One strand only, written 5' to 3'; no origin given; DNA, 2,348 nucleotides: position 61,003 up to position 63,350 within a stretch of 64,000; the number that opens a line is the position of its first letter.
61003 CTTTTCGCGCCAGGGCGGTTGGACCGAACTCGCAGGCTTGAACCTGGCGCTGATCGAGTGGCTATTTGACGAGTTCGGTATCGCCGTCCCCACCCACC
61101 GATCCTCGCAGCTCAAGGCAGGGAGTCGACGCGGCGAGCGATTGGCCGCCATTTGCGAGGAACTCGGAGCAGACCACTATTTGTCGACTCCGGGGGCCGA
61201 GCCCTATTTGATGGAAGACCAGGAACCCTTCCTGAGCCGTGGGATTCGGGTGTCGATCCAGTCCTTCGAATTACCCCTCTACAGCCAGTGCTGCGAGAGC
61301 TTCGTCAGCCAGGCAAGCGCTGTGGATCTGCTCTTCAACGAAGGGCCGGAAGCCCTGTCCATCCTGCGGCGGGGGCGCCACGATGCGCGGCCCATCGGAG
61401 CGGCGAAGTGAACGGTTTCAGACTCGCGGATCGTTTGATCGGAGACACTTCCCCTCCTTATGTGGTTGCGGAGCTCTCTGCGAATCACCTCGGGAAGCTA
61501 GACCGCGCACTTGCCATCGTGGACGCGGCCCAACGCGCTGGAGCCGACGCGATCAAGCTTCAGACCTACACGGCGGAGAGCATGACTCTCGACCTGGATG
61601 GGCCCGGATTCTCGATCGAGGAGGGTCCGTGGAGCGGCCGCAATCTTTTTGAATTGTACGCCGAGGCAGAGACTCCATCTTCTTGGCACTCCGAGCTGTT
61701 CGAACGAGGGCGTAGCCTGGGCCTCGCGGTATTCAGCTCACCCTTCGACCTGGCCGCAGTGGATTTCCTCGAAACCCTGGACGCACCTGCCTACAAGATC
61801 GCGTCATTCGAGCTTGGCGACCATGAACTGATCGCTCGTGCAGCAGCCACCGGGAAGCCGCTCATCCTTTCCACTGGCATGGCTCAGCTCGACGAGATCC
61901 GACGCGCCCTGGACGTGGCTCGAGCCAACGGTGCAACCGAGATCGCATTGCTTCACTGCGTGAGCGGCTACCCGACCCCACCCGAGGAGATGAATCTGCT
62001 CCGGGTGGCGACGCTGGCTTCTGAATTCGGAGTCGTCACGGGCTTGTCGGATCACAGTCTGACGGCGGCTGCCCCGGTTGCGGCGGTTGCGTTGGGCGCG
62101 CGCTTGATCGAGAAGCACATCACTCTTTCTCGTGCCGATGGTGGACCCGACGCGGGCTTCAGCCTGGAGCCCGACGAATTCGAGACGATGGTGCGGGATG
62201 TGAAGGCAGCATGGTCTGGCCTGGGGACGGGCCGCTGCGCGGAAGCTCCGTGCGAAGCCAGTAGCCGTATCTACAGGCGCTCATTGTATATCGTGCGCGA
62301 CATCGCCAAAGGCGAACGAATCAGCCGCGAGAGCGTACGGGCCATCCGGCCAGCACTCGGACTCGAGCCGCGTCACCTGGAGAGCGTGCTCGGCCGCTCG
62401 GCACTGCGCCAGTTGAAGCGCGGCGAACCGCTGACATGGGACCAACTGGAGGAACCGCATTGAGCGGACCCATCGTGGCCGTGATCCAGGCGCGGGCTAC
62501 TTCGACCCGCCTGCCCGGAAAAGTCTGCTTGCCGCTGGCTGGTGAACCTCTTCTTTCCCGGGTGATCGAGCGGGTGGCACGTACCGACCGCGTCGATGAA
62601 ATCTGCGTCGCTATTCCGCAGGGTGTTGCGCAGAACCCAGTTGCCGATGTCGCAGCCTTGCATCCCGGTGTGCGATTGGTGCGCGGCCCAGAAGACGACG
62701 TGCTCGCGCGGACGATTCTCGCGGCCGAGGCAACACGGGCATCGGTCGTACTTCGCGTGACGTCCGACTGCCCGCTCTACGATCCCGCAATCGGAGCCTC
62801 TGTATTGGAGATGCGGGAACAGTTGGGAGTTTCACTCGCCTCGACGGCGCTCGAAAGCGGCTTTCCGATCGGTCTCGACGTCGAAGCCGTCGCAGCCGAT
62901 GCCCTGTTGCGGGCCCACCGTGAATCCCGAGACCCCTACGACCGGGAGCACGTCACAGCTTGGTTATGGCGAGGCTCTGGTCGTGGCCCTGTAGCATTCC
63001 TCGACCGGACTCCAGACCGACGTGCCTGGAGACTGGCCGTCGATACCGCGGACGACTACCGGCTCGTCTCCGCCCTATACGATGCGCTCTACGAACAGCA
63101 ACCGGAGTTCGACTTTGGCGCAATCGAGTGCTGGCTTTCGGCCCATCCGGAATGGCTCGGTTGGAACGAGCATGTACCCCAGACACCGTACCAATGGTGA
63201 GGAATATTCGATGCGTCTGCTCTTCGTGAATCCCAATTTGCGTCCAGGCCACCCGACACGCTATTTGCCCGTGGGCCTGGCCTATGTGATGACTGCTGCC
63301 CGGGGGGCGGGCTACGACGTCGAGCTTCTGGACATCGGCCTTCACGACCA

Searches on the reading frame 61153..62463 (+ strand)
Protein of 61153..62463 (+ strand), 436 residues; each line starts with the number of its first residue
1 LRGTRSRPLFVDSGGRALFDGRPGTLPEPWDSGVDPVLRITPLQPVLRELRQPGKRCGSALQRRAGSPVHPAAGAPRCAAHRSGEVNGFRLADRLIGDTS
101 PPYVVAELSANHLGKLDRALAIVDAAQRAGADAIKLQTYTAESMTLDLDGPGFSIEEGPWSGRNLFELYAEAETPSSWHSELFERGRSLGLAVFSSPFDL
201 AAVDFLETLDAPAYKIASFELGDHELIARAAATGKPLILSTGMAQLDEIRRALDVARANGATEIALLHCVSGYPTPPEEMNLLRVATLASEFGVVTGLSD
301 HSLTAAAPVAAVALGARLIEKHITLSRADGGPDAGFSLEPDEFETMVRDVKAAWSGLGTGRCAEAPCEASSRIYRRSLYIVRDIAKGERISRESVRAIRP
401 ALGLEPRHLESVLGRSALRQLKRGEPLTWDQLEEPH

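Call 50: search_protein_families(library=pfam, proteins=[window:61153-62463:+], max_evalue=0.001)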
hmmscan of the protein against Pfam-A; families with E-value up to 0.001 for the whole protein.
window:61153-62463:+ (436 aa): 2 families
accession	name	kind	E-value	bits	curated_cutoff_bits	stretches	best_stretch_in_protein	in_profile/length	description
PF03102.20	NeuB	-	1.1e-83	280.9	22.1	1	122-360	1-239/241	NeuB family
PF08666.17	SAF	-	1.3e-12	48.5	21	1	375-433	1-63/63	SAF domain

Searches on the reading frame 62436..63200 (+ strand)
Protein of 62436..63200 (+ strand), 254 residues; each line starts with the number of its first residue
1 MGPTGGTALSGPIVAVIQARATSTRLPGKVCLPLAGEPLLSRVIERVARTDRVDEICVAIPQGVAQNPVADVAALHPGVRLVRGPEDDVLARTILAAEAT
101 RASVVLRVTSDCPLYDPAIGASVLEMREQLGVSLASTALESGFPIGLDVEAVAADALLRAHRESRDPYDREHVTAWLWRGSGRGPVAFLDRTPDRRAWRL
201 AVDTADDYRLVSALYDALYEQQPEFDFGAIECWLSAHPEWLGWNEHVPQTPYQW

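Call 50: search_protein_families(library=pfam, proteins=[window:62436-63200:+], max_evalue=0.001)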
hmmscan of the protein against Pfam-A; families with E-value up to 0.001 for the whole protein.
window:62436-63200:+ (254 aa): 2 families
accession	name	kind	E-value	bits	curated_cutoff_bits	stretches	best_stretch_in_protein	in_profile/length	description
PF02348.25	CTP_transf_3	-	2.2e-19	70.6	22.6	1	14-176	1-161/217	Cytidylyltransferase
PF12804.13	NTP_transf_3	-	1e-06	29.4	27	1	24-147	10-133/160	MobA-like NTP transferase domain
